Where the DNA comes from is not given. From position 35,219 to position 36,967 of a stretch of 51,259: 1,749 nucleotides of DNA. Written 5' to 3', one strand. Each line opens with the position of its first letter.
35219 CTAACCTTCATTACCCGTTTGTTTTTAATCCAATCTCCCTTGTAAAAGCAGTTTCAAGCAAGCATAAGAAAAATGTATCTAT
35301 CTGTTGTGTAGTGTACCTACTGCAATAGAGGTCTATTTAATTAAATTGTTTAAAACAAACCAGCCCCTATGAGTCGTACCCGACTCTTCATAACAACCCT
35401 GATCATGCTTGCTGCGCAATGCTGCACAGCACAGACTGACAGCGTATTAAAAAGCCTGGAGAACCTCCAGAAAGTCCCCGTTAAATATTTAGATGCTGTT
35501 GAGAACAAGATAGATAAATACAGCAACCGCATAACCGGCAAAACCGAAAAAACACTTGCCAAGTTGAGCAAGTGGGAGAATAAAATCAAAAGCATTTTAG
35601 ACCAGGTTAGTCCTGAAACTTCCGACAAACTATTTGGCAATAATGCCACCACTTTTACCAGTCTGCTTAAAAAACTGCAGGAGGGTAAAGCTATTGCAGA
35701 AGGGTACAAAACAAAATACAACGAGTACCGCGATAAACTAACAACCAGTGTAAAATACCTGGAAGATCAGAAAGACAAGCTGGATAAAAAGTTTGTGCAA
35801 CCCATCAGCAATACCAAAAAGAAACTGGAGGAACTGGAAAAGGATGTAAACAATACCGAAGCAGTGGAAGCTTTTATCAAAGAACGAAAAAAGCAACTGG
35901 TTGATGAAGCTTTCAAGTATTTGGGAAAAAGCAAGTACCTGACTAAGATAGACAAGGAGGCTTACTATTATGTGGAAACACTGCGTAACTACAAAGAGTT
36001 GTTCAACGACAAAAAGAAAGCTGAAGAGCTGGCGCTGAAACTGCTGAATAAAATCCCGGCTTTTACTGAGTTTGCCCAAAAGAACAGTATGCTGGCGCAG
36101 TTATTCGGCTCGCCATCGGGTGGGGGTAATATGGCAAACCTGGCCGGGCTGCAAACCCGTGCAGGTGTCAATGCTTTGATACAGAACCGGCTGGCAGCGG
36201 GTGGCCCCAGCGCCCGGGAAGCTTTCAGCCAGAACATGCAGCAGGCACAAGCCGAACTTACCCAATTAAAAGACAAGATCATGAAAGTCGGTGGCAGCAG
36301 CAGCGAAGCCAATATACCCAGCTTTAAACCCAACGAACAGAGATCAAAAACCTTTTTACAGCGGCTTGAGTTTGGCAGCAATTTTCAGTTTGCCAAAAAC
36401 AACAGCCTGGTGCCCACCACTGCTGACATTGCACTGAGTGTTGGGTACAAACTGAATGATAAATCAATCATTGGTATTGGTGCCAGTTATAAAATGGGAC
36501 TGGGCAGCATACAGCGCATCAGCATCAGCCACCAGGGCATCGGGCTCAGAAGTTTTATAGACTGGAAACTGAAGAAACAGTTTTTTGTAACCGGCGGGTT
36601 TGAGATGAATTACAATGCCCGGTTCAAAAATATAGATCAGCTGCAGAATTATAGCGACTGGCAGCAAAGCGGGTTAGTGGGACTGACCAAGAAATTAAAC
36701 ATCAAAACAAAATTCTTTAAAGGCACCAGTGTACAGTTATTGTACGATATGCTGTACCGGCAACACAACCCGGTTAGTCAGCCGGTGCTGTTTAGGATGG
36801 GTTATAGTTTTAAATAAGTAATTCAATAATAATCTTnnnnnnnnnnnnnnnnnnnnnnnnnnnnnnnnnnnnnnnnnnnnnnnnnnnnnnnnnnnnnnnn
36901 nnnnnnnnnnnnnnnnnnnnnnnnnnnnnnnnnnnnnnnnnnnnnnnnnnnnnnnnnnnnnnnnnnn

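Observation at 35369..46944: Sec-exported, two-chain RHS toxin system with its own barrel-like partner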

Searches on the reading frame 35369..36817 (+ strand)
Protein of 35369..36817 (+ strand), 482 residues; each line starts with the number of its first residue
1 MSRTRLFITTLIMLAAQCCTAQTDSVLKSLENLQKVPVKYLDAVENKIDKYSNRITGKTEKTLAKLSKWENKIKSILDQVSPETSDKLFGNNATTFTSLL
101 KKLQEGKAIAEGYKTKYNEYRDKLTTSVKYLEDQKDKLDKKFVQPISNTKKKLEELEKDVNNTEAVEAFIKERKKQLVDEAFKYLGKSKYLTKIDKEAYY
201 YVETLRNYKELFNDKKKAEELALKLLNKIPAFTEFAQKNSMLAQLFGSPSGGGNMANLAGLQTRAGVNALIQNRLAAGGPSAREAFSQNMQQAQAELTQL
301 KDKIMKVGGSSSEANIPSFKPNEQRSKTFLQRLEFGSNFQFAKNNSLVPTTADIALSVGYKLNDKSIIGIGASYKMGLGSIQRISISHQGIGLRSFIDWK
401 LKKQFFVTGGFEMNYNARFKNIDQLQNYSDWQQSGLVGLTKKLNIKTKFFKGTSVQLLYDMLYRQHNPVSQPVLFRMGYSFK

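Call 5: search_protein_families(library=pfam, proteins=[window:35369-36817:+], max_evalue=0.01)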
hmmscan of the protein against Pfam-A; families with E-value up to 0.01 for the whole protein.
window:35369-36817:+ (482 aa): 2 families
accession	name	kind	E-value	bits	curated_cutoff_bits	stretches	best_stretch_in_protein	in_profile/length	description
PF23831.1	DUF7201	-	0.00094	19.3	27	0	124-171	64-111/142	Coiled-coil region of unknown function (DUF7201)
PF23430.1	DUF7117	-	0.0082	16.2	28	0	112-170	153-207/232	Family of unknown function (DUF7117)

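Call 6: search_protein_families(library=ncbifam, proteins=[window:35369-36817:+], max_evalue=0.01)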
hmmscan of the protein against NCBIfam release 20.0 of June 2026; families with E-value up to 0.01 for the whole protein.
window:35369-36817:+ (482 aa): 0 families

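Call 12: find_homologous_proteins(query=window:35369-36817:+, max_evalue=0.001)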
Query window:35369-36817:+ (482 aa): 2480 proteins with E <= 0.001 among 8000 candidates; the best 120 are listed.
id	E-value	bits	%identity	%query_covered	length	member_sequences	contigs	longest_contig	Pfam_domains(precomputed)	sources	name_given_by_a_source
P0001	0.0e+0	1049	100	100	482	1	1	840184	-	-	-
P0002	2.8e-273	925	86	100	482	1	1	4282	-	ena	-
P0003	2.5e-264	895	83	100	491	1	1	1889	-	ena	-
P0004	3.5e-261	885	83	100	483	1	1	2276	-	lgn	-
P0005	5.5e-261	884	83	100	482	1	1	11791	-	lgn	-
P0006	3.2e-260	882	83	100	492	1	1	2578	-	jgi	jgi:hypothetical protein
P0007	9.0e-260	880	82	100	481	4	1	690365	-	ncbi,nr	ncbi:MAG: hypothetical protein IPF72_06025 [Chitinophagaceae bacterium]|nr:hypothetical protein [Chi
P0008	1.9e-259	879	81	100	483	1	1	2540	-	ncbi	-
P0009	2.6e-259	879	82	100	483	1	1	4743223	-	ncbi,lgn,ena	-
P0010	1.7e-258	876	82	100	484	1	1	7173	-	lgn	-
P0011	1.8e-258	876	82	97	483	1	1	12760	-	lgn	-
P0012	1.8e-257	873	81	99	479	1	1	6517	-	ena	-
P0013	3.2e-257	872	83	97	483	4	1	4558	-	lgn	-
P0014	4.1e-257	871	81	100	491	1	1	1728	-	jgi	jgi:hypothetical protein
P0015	4.8e-257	871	82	100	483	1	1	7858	-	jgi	jgi:hypothetical protein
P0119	1.4e-208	711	67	100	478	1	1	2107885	-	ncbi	ncbi:hypothetical protein [Ferruginibacter sp.]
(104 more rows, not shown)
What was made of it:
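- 35369..36817 (+): 482-aa accessory protein: signal peptide, about 280-aa helical domain (residues 25-307), Gly/Ser linkers, then about 150-aa beta domain (residues 331-479) ending GYSFK. Probably an outer-membrane-anchored partner of the B-C pair. More than 2480 homologues (call 12).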

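Call 13: find_encoding_contigs(protein=P0009, flank=10000, max_places=3)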
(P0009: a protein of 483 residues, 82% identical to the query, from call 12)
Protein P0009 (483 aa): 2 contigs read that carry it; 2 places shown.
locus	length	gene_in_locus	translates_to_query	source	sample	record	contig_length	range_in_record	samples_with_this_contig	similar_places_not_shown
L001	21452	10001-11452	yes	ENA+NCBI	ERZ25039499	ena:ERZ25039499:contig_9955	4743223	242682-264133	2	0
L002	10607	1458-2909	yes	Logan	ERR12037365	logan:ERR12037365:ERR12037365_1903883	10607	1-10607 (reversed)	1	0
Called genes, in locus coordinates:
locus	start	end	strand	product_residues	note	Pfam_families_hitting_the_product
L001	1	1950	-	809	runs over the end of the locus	PF13585:CHU_C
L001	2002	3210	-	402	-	-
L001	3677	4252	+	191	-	-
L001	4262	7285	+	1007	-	PF26449:DUF8128 (weak), PF01935:DUF87, PF10412:TrwB_AAD_bind, PF02534:T4SS-DNA_transf (weak), PF12696:TraG-D_C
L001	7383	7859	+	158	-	-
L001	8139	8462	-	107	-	PF12844:HTH_19, PF13560:HTH_31, PF01381:HTH_3, PF13443:HTH_26 (weak)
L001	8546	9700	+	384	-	PF07603:Lcl_C (weak)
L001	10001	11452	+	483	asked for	-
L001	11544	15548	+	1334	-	-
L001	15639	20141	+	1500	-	PF20041:DUF6443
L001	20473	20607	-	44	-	-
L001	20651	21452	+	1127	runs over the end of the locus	PF25778:DUF7948, PF13585:CHU_C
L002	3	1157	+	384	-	PF07603:Lcl_C (weak)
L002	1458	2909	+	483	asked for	-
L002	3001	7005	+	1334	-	-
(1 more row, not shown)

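Call 14: find_encoding_contigs(protein=P0119, flank=10000, max_places=3)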
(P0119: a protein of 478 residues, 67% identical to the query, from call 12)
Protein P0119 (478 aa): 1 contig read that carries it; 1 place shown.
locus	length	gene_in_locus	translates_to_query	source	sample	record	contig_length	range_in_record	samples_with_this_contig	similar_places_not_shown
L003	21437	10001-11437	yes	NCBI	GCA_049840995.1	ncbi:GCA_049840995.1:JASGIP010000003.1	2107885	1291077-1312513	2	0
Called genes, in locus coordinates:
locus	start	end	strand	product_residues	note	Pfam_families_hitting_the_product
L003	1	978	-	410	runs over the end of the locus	PF01757:Acyl_transf_3 (faint), PF07786:HGSNAT_cat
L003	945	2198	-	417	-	PF04235:DUF418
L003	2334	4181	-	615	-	PF00072:Response_reg, PF13426:PAS_9 (weak), PF08447:PAS_3 (weak), PF00989:PAS, PF13188:PAS_8 (weak), PF13426:PAS_9, PF00512:HisKA, PF02518:HATPase_c, +2 more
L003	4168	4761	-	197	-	PF01339:CheB_methylest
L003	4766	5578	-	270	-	PF03705:CheR_N, PF01739:CheR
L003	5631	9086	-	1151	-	PF05227:CHASE3, PF01590:GAF, PF13185:GAF_2, PF00512:HisKA, PF02518:HATPase_c, PF00072:Response_reg, PF23198:PDE8A_N (faint), PF00072:Response_reg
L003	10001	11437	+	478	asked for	-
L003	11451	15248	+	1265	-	PF19404:DUF5977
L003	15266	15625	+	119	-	-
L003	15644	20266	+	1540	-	PF20041:DUF6443, PF05593:RHS_repeat (faint)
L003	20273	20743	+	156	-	-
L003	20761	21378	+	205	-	-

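Call 22: search_solved_structures(query=A2, max_evalue=10)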
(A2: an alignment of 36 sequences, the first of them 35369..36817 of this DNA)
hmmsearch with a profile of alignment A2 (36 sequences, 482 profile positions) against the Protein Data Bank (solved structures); distinct sequences matched with E-value up to 10: 1.
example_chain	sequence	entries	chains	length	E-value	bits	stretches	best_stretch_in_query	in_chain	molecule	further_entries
7kuw_A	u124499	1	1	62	0.017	17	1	54-88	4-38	Sequence-Based Designed Protein nmt_0994_guided_02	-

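Call 23: find_related_loci(query=A2, collection=genome_contigs, flank=10000)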
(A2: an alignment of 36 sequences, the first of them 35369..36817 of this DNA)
Query A2 (482 aa) in genome_contigs; peptide patterns used: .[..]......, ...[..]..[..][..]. (x = any residue, [..] = any of these).
123 stretches matched a pattern; 74 encode a relative of the query (tblastn E <= 1e-3); 74 distinct loci.
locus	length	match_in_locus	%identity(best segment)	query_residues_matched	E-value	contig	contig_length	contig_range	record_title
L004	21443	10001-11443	81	1-481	0e+0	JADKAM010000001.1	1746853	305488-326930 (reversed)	MAG: Chitinophagaceae bacterium isolate Mari_18-Q3-R65-66_BAT3C.374 tig00000175-10-17460510, whole genome shotgun sequen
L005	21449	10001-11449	82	1-481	0e+0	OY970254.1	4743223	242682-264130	MAG: uncultured Chitinophagaceae bacterium isolate MFD02832.bin.1.55 genome assembly, chromosome: 1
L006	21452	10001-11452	75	1-482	0e+0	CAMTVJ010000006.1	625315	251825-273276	MAG: uncultured Chitinophagaceae bacterium isolate G04_MAG_00004 genome assembly, contig: G04_MAG_00004_000000000001, wh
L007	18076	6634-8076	81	3-482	0e+0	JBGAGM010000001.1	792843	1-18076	MAG: Ferruginibacter sp. isolate MAG_MBR_H125.65 MBRH125-65_opera_contig_41, whole genome shotgun sequence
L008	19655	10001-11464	75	1-482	0e+0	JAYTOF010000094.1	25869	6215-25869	MAG: Chitinophagaceae bacterium isolate GFS_4042 GFS_4042_93, whole genome shotgun sequence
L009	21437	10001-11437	75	1-481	0e+0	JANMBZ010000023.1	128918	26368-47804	MAG: Chitinophagaceae bacterium isolate OTE_1_metabat_222 OTE_1_k141_2054183, whole genome shotgun sequence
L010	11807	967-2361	76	15-482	0e+0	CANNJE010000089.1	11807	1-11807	MAG: Chitinophagaceae bacterium isolate ZH-Oct18-54 genome assembly, contig: ZH-Oct18-C5247, whole genome shotgun sequen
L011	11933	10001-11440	76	1-482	0e+0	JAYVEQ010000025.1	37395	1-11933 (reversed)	MAG: Chitinophagaceae bacterium isolate GL35_DN_metabinner_2 GL35_DN_metabinner_2_24, whole genome shotgun sequence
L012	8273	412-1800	76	18-482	0e+0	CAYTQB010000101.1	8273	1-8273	MAG TPA_asm: uncultured Ferruginibacter sp. isolate SRP173033_co1_252 genome assembly, contig: NODE_21567_length_8273_co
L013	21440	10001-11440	72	1-482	0e+0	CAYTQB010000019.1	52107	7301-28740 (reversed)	MAG TPA_asm: uncultured Ferruginibacter sp. isolate SRP173033_co1_252 genome assembly, contig: NODE_828_length_52107_cov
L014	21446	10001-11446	72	1-482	0e+0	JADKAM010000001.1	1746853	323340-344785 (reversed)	MAG: Chitinophagaceae bacterium isolate Mari_18-Q3-R65-66_BAT3C.374 tig00000175-10-17460510, whole genome shotgun sequen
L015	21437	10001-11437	71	1-481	0e+0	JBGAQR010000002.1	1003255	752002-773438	MAG: Ferruginibacter sp. isolate MAG_AAO_H10.23 AAOH10-23_opera_contig_13, whole genome shotgun sequence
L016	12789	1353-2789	67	1-482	0e+0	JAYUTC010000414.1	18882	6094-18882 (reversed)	MAG: Ferruginibacter sp. isolate GL119_DN_metabinner_10 GL119_DN_metabinner_10_413, whole genome shotgun sequence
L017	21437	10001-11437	66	1-482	0e+0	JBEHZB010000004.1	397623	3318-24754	MAG: Bacteroidota bacterium isolate ESF1.bin.95 NODE_21_length_397623_cov_15.215886, whole genome shotgun sequence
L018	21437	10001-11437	66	1-482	0e+0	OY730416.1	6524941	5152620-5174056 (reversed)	MAG: uncultured Ferruginibacter sp. isolate 52100660-89e0-41f3-aa4d-b5ad2bee9e90 genome assembly, chromosome: 1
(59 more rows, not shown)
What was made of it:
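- Several copies occur per genome (call 23).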

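Call 38: predict_structure(alignment_id=A2)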
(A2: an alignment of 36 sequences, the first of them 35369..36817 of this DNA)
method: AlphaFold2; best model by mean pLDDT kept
length: 482 residues; sequences in the alignment: 36
mean_pLDDT: 48.1   pTM: 0.26
mean pLDDT of the five models: 48.1, 47.8, 44.5, 44.4, 38.7
residues with pLDDT >= 90: 0; 70-90: 7; 50-70: 190; < 50: 285
segments of 3 or more residues with pLDDT < 50: 19-24, 26-55, 112-272, 274-279, 281-283, 289-298, 300-331, 344-346, 381-383, 415-420, 424-426, 429-435
pLDDT, mean of each block of 10 residues (from residue 1): 69 61 43 40 41 47 57 59 58 57 59 47 45 44 43 41 39 37 34 36 35 43 45 43 38 34 38 47 49 45 41 35 37 53 53 57 58 56 53 59 54 48 49 51 59 62 53 58 50
secondary structure, 60 per line:
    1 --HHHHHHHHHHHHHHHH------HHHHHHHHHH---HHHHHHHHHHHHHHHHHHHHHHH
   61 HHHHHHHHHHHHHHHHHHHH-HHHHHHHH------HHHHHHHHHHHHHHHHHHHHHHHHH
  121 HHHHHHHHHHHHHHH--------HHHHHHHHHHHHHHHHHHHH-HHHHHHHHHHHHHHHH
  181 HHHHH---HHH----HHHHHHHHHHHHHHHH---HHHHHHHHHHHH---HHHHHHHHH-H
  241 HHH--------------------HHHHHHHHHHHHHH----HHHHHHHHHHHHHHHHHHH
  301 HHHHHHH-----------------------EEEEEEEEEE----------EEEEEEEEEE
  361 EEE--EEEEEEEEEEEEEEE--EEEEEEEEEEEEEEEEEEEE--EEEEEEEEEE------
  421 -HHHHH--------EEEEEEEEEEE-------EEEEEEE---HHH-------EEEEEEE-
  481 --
elements in order: H3-18 H25-34 H38-80 H82-89 H96-135 H144-163 H165-185 H196-211 H215-226 H230-238 H240-243 H264-277 H282-307 E331-340 E351-363 E366-380 E383-402 E405-414 H422-426 E435-445 E453-459 E473-479
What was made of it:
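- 35369..36817 (+): The AF2 model is poor (pLDDT 48) but gives helices followed by 8 strands (call 38).
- Tried and rejected: With 36 close homologues it gave pLDDT 48 (call 38).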

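Call 63: fold_search(model_id=the predicted structure, library=pdb)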
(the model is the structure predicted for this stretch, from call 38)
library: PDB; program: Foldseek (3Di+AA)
matches with E <= 10: 759; with E <= 0.001: 0
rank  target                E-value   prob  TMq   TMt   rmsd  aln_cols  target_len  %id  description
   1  8uzl_A                1.7e-03  1.00  0.18  0.48   5.8       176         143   11  Designed Transmembrane beta-barrel- TMB10_163 (released 2024-07-17)
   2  8uzl_B                1.1e-02  0.99  0.16  0.47  10.2       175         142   10  Designed Transmembrane beta-barrel- TMB10_163 (released 2024-07-17)
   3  2jqy_MODEL_1_A        1.3e-02  0.91  0.14  0.21  11.9       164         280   15  Outer Membrane Protein G (released 2007-10-09)
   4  2ge4_MODEL_1_A        1.5e-02  0.90  0.17  0.37   8.3       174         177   13  High-resolution solution structure of outer membrane protein A transmembrane domain (released 2006-04-11)
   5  4e1t                  1.9e-02  0.63  0.14  0.22  12.2       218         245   10  X-ray crystal structure of the transmembrane beta-domain from invasin from Yersinia pseudotuberculosis (released 2012-06-13)
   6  6x9z                  2.0e-02  1.00  0.18  0.55   4.3       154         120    8  De novo design of transmembrane beta-barrels (released 2021-02-17)
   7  4fqe                  2.0e-02  0.57  0.14  0.29  14.3       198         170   14  KdgM porin (released 2013-06-26)
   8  9a2m_MODEL_1_A        2.5e-02  0.77  0.15  0.19  18.5       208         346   14  Model of E. coli OmpA by in-cell photo-crosslinking MS and deep learning (released 2023-02-24)
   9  8uzl_C                2.6e-02  0.85  0.16  0.39   9.6       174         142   10  Designed Transmembrane beta-barrel- TMB10_163 (released 2024-07-17)
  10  4pr7_A                3.1e-02  0.44  0.14  0.28  14.1       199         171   14  KdgM porin in complex with disordered oligogalacturonate (released 2014-06-11)
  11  6lz1_A                3.1e-02  0.15  0.07  0.04  16.8       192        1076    9  Structure of S.pombe alpha-mannosidase Ams1 (released 2020-09-09)
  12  5kev_B                3.9e-02  0.92  0.16  0.45   8.2       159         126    7  Vibrio parahaemolyticus VtrA/VtrC complex (released 2016-07-20)
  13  2n2l_MODEL_1_A        4.1e-02  0.77  0.16  0.36   8.6       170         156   11  NMR structure of yersinia pestis ail (attachment invasion locus) in decylphosphocholine micelles calculated wi (released 2015-07-22)
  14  5g26                  4.4e-02  0.38  0.13  0.21  14.2       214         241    8  Unveiling the Mechanism Behind the in-meso Crystallization of Membrane Proteins (released 2017-02-15)
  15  2n6l_MODEL_1_A        5.2e-02  0.91  0.19  0.36  10.3       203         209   13  Solution NMR structure of Outer Membrane Protein G from Pseudomonas aeruginosa (released 2015-12-30)
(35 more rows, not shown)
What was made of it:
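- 35369..36817 (+): Weak Foldseek hits are almost all transmembrane beta-barrels (call 63).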
